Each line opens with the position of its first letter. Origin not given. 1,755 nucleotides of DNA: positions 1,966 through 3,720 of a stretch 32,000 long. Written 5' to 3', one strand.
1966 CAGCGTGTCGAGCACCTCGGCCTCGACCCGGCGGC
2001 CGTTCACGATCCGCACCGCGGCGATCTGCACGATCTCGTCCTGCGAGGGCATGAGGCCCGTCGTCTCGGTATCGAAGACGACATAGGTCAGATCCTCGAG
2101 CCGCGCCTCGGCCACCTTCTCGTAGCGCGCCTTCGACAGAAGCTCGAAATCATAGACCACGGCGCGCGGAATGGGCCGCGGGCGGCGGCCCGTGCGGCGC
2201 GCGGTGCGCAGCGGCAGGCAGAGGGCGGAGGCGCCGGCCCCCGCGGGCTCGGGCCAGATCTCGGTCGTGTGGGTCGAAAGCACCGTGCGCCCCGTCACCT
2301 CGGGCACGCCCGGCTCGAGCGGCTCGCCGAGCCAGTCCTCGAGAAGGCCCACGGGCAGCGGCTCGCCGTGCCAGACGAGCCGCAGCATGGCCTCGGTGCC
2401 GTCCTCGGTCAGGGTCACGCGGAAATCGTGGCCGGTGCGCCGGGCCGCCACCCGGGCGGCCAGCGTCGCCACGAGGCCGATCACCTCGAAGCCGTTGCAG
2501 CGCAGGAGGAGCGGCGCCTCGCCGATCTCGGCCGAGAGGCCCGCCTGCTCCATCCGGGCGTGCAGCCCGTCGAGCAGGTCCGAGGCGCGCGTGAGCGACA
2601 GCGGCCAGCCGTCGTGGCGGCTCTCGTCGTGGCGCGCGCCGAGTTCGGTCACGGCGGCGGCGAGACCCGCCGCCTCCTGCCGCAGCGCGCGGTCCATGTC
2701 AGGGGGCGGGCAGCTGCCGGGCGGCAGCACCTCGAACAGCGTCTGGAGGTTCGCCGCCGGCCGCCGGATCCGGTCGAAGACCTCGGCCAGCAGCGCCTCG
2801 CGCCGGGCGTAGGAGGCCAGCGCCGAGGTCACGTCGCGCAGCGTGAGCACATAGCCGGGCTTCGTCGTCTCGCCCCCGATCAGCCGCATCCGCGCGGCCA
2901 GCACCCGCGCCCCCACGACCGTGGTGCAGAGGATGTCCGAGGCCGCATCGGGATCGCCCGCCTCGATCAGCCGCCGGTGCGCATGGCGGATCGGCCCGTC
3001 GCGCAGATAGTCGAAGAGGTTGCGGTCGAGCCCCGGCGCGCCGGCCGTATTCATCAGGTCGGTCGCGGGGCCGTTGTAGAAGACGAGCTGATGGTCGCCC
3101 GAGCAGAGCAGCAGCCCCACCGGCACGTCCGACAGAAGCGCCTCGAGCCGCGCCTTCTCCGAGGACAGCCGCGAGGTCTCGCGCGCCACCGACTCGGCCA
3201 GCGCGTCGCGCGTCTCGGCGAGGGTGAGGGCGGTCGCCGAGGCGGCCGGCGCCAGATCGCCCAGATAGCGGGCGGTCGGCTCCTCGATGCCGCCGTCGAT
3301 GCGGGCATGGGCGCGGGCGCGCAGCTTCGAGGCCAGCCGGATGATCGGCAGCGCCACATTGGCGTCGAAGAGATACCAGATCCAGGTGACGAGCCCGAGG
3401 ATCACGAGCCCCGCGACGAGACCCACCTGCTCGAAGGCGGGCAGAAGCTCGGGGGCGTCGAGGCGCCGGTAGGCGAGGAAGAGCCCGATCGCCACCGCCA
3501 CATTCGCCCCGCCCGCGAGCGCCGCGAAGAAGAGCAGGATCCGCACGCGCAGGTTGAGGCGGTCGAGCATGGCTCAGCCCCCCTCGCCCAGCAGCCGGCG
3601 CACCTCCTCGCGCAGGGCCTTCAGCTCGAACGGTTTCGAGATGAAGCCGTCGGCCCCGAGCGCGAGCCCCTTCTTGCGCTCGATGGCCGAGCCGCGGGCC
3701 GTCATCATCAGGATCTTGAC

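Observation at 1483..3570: Sensor pseudokinase fused to a DEDDh exonuclease (phospho-acceptor His replaced by Asp; ATP-lid motifs degenerate)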

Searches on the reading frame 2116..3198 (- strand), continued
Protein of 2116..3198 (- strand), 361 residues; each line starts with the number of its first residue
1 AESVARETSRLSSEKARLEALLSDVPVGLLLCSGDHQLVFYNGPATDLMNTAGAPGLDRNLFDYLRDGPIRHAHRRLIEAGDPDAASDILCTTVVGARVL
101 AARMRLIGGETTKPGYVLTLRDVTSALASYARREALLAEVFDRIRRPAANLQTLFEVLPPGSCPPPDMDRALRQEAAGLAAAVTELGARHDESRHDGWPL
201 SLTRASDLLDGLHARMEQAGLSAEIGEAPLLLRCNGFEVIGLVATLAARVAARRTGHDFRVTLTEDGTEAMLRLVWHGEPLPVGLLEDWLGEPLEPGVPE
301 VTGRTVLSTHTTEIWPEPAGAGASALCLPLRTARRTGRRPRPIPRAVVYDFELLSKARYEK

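Call 45: find_encoding_contigs(protein=P0361, flank=7000, max_places=1)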
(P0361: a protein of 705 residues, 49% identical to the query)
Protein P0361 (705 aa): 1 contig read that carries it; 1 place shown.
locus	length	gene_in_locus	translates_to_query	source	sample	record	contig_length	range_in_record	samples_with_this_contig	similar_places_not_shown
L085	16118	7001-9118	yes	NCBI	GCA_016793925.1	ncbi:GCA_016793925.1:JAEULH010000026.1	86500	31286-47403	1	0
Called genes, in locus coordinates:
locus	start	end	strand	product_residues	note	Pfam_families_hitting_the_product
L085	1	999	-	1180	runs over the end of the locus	PF02463:SMC_N, PF13304:AAA_21 (weak), PF13476:AAA_23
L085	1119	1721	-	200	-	PF13098:Thioredoxin_2 (weak), PF13462:Thioredoxin_4, PF01323:DSBA (weak)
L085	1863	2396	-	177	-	PF05258:DciA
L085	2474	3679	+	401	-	PF00730:HhH-GPD, PF00633:HHH (faint), PF14815:NUDIX_4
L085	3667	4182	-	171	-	PF00156:Pribosyltran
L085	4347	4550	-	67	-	-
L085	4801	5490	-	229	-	PF01066:CDP-OH_P_transf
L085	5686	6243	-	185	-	PF04752:ChaC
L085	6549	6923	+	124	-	PF23198:PDE8A_N (weak), PF00072:Response_reg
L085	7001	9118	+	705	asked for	PF01612:DNA_pol_A_exo1 (faint), PF00929:RNase_T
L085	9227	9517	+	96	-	-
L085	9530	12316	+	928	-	PF00474:SSF (weak), PF00512:HisKA, PF02518:HATPase_c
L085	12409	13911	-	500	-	PF00571:CBS, PF03445:DUF294, PF10335:DUF294_C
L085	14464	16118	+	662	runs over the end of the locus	PF00474:SSF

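Call 46: find_encoding_contigs(protein=P0374, flank=7000, max_places=1)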
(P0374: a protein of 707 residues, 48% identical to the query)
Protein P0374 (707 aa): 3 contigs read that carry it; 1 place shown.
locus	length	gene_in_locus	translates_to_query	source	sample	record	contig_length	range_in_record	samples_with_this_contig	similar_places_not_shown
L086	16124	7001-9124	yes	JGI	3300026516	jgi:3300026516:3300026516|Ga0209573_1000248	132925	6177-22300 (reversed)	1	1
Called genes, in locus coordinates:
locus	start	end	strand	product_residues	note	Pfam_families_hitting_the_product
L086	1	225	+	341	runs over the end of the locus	PF04245:NA37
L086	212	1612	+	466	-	-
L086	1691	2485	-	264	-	PF19714:DUF6209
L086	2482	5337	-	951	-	PF13802:Gal_mutarotas_2, PF01055:Glyco_hydro_31_2nd, PF21365:Glyco_hydro_31_3rd, PF17137:DUF5110 (weak)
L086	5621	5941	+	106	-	-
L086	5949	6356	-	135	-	-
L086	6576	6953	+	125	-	PF23198:PDE8A_N (weak), PF00072:Response_reg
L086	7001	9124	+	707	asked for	PF00929:RNase_T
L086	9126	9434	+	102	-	-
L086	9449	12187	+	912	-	PF00512:HisKA, PF02518:HATPase_c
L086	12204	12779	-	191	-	PF12464:Mac, PF00132:Hexapep, PF14602:Hexapep_2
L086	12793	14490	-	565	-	PF00501:AMP-binding, PF13193:AMP-binding_C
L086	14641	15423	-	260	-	PF12146:Hydrolase_4, PF12697:Abhydrolase_6 (weak), PF00326:Peptidase_S9 (faint), PF00561:Abhydrolase_1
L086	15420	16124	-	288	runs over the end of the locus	PF00768:Peptidase_S11, PF13354:Beta-lactamase2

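Call 62: find_encoding_contigs(protein=P0347, flank=8000, max_places=1)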
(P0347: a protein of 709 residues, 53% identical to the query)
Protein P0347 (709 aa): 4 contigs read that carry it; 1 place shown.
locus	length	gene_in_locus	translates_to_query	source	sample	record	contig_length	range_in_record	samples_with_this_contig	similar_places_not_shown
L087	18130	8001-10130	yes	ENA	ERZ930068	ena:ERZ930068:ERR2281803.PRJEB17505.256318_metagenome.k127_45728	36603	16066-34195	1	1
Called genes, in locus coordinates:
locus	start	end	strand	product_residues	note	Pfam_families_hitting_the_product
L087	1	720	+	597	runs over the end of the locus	PF05524:PEP-utilisers_N, PF00391:PEP-utilizers, PF02896:PEP-utilizers_C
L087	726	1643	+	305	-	-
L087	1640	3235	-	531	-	PF26389:MamY_C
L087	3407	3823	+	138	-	-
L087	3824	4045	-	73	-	-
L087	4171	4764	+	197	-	PF09835:DUF2062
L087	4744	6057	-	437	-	PF00209:SNF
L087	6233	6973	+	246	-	-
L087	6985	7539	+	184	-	PF17680:FlgO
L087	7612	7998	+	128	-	PF23198:PDE8A_N (weak), PF00072:Response_reg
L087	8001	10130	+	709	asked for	PF00929:RNase_T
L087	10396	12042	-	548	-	PF00496:SBP_bac_5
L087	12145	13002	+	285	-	PF00494:SQS_PSY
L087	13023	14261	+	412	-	PF01593:Amino_oxidase, PF13450:NAD_binding_8, PF01593:Amino_oxidase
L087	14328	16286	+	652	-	PF13249:SQHop_cyclase_N, PF13243:SQHop_cyclase_C, PF09492:Pec_lyase (faint), PF00432:Prenyltrans (weak)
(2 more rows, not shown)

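Call 63: find_encoding_contigs(protein=P0343, flank=8000, max_places=1)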
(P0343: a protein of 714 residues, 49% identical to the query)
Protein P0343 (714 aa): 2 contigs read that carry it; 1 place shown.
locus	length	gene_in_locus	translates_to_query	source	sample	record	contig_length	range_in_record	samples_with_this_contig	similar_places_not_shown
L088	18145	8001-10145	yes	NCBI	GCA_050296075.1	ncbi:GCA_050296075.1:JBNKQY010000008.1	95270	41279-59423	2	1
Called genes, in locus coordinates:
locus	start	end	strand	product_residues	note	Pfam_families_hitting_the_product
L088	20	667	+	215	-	PF05494:MlaC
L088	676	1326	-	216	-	PF00849:PseudoU_synth_2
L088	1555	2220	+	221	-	PF07486:Hydrolase_2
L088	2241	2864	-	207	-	PF05175:MTS (weak), PF05401:NodS (weak), PF01209:Ubie_methyltran, PF13489:Methyltransf_23, PF13847:Methyltransf_31, PF08241:Methyltransf_11, PF08242:Methyltransf_12, PF13649:Methyltransf_25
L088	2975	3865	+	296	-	PF00126:HTH_1, PF03466:LysR_substrate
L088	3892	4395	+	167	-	PF00578:AhpC-TSA, PF08534:Redoxin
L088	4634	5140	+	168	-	-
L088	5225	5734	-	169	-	PF00583:Acetyltransf_1, PF13673:Acetyltransf_10, PF13508:Acetyltransf_7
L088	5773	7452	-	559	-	PF00005:ABC_tran, PF00931:NB-ARC (faint), PF02463:SMC_N (faint), PF13401:AAA_22 (faint), PF13555:AAA_29 (faint), PF12848:ABC_tran_Xtn, PF00005:ABC_tran, PF13476:AAA_23 (weak), +2 more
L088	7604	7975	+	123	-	PF23198:PDE8A_N, PF00072:Response_reg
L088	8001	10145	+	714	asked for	PF00989:PAS (faint), PF08448:PAS_4 (faint), PF00929:RNase_T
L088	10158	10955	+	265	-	PF00149:Metallophos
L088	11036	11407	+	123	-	-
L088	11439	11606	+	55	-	-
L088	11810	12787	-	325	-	PF02899:Phage_int_SAM_1, PF00589:Phage_integrase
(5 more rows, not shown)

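Call 64: find_encoding_contigs(protein=P0295, flank=8000, max_places=1)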
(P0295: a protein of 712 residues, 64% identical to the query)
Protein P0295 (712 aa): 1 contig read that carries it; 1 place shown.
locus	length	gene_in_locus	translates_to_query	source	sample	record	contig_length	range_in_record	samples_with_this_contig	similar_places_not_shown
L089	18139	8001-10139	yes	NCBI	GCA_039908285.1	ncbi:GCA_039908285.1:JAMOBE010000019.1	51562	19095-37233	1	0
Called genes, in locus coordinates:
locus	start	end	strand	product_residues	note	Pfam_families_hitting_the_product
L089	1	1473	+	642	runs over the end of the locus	PF14827:dCache_3 (weak), PF00672:HAMP (weak), PF00015:MCPsignal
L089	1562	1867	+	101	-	PF01740:STAS, PF13466:STAS_2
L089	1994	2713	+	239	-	PF01578:Cytochrom_C_asm, PF27518:CcmC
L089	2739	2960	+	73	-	PF04995:CcmD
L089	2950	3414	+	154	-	PF03100:CcmE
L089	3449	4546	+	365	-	PF13641:Glyco_tranf_2_3 (weak), PF00535:Glycos_transf_2, PF10111:Glyco_tranf_2_2 (weak)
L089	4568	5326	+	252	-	PF13489:Methyltransf_23, PF13847:Methyltransf_31, PF08241:Methyltransf_11, PF08242:Methyltransf_12, PF13649:Methyltransf_25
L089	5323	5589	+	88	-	-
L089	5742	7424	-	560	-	PF00005:ABC_tran, PF02463:SMC_N (faint), PF13476:AAA_23 (faint), PF13304:AAA_21 (faint), PF12848:ABC_tran_Xtn, PF00005:ABC_tran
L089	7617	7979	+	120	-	PF00072:Response_reg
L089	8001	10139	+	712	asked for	PF00929:RNase_T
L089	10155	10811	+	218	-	PF12804:NTP_transf_3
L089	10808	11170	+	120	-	PF00126:HTH_1 (weak)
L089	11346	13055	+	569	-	PF00664:ABC_membrane, PF00005:ABC_tran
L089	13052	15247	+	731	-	PF00664:ABC_membrane, PF00005:ABC_tran, PF02463:SMC_N (faint), PF13304:AAA_21 (faint)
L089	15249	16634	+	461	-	PF25917:BSH_RND (weak), PF25984:BSH_YknX (weak), PF25994:HH_AprE, PF26002:Beta-barrel_AprE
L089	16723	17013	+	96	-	-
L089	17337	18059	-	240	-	-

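Call 71: search_protein_families(library=pfam, proteins=[L085:9530-12316:+, L086:9449-12187:+, L085:9227-9517:+, L081:6864-7442:+, P0187, P0354], max_evalue=0.01)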
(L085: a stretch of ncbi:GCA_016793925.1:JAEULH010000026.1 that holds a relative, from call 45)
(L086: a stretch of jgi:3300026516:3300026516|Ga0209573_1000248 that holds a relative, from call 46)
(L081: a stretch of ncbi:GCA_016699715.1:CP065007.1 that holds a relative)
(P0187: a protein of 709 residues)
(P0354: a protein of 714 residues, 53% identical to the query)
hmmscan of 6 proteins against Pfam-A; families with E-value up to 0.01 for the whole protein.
L085:9530-12316:+ (928 aa): 4 families
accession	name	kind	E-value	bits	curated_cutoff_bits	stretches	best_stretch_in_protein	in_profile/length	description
PF02518.31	HATPase_c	-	7.6e-28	97.6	26.4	1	794-906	1-110/111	Histidine kinase-, DNA gyrase B-, and HSP90-like ATPase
PF00512.31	HisKA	-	3e-19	69.2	26.9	1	681-748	1-66/66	His Kinase A (phospho-acceptor) domain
PF00474.23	SSF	-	1.1e-09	38.2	22.8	2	43-138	13-106/406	Sodium:solute symporter family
PF13581.12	HATPase_c_2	-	0.0021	18.5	27.4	1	814-883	51-112/127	Histidine kinase-like ATPase domain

L086:9449-12187:+ (912 aa): 3 families
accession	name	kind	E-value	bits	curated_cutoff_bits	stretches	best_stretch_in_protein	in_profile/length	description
PF02518.31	HATPase_c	-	2.9e-31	108.6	26.4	1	794-905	2-110/111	Histidine kinase-, DNA gyrase B-, and HSP90-like ATPase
PF00512.31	HisKA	-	5.3e-19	68.5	26.9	1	680-747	1-66/66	His Kinase A (phospho-acceptor) domain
PF13581.12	HATPase_c_2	-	7.3e-05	23.2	27.4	1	803-882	41-112/127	Histidine kinase-like ATPase domain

L085:9227-9517:+ (96 aa): 1 family
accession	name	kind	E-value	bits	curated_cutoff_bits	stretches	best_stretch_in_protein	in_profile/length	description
PF23933.1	DUF7269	-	0.0024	18.4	29.1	1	30-91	8-61/162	Family of unknown function (DUF7269)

L081:6864-7442:+ (192 aa): 0 families

P0187 (709 aa): 7 families
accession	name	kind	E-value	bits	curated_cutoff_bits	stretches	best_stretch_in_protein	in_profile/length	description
PF00929.31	RNase_T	-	7.4e-40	137.6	24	1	517-674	1-164/164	Exonuclease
PF00989.32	PAS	-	5.8e-08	33.2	22.6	1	146-261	2-113/113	PAS fold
PF13426.13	PAS_9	-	5.1e-06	27.1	27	1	156-263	2-103/103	PAS domain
PF08448.16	PAS_4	-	2.3e-05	25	23.1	1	154-264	4-108/110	PAS fold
PF16473.11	Rv2179c-like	-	0.00056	20.1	27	1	517-673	3-172/177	3'-5' exoribonuclease Rv2179c-like domain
PF01612.26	DNA_pol_A_exo1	-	0.0011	19.3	23.6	0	588-653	65-127/173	3'-5' exonuclease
PF21762.3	DEDDh_C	-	0.0041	17.7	27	1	597-677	107-188/188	DNA polymerase III subunit epsilon-like, C-terminal domain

P0354 (714 aa): 8 families
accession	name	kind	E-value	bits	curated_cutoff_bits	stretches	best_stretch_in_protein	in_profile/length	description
PF00929.31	RNase_T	-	2.5e-39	135.9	24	1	522-679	1-164/164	Exonuclease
PF00989.32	PAS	-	8.5e-06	26.2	22.6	1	143-258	2-113/113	PAS fold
PF21762.3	DEDDh_C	-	0.00021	21.9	27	1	602-682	107-188/188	DNA polymerase III subunit epsilon-like, C-terminal domain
PF13426.13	PAS_9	-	0.00034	21.3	27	1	154-260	3-103/103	PAS domain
PF13482.12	RNase_H_2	-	0.0007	20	22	0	523-662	2-117/165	RNase_H superfamily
PF13188.13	PAS_8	-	0.00086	19.6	21.8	1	142-196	1-55/65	PAS domain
PF08448.16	PAS_4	-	0.00095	19.8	23.1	1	149-260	2-107/110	PAS fold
PF01612.26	DNA_pol_A_exo1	-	0.0075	16.5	23.6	0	604-658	78-127/173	3'-5' exonuclease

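Call 76: search_protein_families(library=ncbifam, proteins=[L085:9530-12316:+], max_evalue=0.00001)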
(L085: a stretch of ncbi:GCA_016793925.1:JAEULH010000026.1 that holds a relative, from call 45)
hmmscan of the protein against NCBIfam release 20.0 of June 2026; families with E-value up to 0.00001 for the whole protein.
L085:9530-12316:+ (928 aa): 82 families (the best 25 are shown)
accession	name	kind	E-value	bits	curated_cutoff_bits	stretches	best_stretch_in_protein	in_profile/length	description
NF046044.1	PnpS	equivalog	8.2e-66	222.6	400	1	646-904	135-390/390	two-component system histidine kinase PnpS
NF033092.0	HK_WalK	equivalog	5.2e-56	190.4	725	1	677-905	367-594/594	cell wall metabolism sensor histidine kinase WalK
TIGR02966.1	phoR_proteo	equivalog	1.1e-53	182.4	334.2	1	674-902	106-332/333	phosphate regulon sensor histidine kinase PhoR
TIGR02956.1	TMAO_torS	equivalog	5.4e-53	180.4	676.5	1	646-911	428-688/967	TMAO reductase system sensor histidine kinase/response regulator TorS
NF047874.1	MASE3_PAS_HK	subfamily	3.8e-51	174.6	560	1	642-906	363-626/655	MASE3 domain-containing sensor histidine kinase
NF006800.0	PRK09303.1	equivalog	2.9e-50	171.3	342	1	650-907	119-379/383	histidine kinase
NF047465.1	hybrid_HK_LvrA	exception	1.3e-46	159.1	1200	1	639-912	159-430/819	hybrid histidine kinase/response regulator LvrA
NF045911.1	TCSHisKinNblS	equivalog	5.1e-46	157.2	1000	1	674-903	380-618/621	two-component system sensor histidine kinase NblS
NF041735.1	hist_kin_RppB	equivalog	2.2e-45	155.3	400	1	683-903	217-437/438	two-component system sensor histidine kinase RppB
NF008318.0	PRK11107.1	equivalog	2.1e-44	151.8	890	1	661-907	272-520/920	two-component sensor histidine kinase BarA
NF041947.1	LuxQ_Vibrio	equivalog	3.2e-44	151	1200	1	664-912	454-703/843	quorum-sensing autoinducer 2 sensor kinase/phosphatase LuxQ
NF008302.0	PRK11091.1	equivalog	3.8e-44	151.1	838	1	663-906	264-506/779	aerobic respiration two-component sensor histidine kinase ArcB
NF038297.2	hybrid_HK_HrmK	equivalog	3.1e-42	145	725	1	638-909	191-461/607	hybrid histidine kinase/response regulator HrmK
NF041880.1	EPS_EpsF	equivalog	1.7e-41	142.3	900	1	667-903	259-491/492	response regulator EpsF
NF033091.0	HK_VanS_ACDEFG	equivalog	4.5e-41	140.9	400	1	637-894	29-284/293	vancomycin resistance histidine kinase VanS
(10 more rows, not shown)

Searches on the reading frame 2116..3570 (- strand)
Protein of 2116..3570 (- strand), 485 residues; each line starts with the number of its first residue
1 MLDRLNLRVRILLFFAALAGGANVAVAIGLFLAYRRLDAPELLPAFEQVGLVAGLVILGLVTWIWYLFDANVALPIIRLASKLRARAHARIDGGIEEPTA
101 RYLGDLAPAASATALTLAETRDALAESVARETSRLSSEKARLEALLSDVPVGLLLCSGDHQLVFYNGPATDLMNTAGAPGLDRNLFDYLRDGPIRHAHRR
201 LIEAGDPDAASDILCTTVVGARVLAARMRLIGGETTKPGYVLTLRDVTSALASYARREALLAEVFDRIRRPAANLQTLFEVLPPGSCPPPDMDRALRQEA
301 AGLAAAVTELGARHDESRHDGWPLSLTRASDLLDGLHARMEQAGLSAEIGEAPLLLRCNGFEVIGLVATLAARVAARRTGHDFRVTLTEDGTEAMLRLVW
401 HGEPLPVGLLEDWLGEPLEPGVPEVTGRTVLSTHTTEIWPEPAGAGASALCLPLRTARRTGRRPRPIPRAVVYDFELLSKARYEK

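Call 5: find_homologous_proteins(query=window:2116-3570:-, max_evalue=0.001)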
Query window:2116-3570:- (485 aa): 900 proteins with E <= 0.001 among 8000 candidates; the best 120 are listed.
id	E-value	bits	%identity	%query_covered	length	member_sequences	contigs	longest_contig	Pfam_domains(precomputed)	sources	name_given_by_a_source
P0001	0.0e+0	1055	100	100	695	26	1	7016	PF00929.32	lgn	-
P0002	9.8e-270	913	87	97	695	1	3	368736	PF00929.32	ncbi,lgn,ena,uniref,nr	ncbi:DNA polymerase-3 subunit epsilon [Cereibacter ovatus]|uniref:DNA-directed DNA polymerase n=1 Ta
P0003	1.3e-267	906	86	100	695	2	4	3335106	PF00929.32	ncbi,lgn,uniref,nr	ncbi:3'-5' exonuclease [Cereibacter sphaeroides]|uniref:3'-5' exonuclease n=1 Tax=Rhodobacterales Ta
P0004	8.9e-242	821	79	97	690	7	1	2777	PF00929.32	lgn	-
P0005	5.0e-223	759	100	73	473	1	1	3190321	-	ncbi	-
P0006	3.1e-219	747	72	100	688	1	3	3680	PF00929.32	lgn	-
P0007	9.1e-203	692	69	99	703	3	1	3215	PF00929.32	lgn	-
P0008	1.9e-202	691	67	100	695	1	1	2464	PF00929.32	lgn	-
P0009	3.3e-202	691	69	100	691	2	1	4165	PF00929.32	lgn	-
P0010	4.2e-199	680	68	99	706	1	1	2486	PF00929.32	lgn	-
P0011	2.4e-198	678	67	100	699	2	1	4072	PF00929.32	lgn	-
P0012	2.3e-197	675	66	100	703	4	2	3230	PF00929.32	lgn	-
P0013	1.0e-196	672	67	99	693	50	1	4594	PF00929.32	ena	-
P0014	3.0e-196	671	67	100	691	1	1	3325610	PF00929.32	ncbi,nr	ncbi:exonuclease domain-containing protein [Paracoccaceae bacterium Fryx2]|nr:exonuclease domain-con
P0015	6.4e-195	666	66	100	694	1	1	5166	PF00929.32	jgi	jgi:DNA polymerase III subunit epsilon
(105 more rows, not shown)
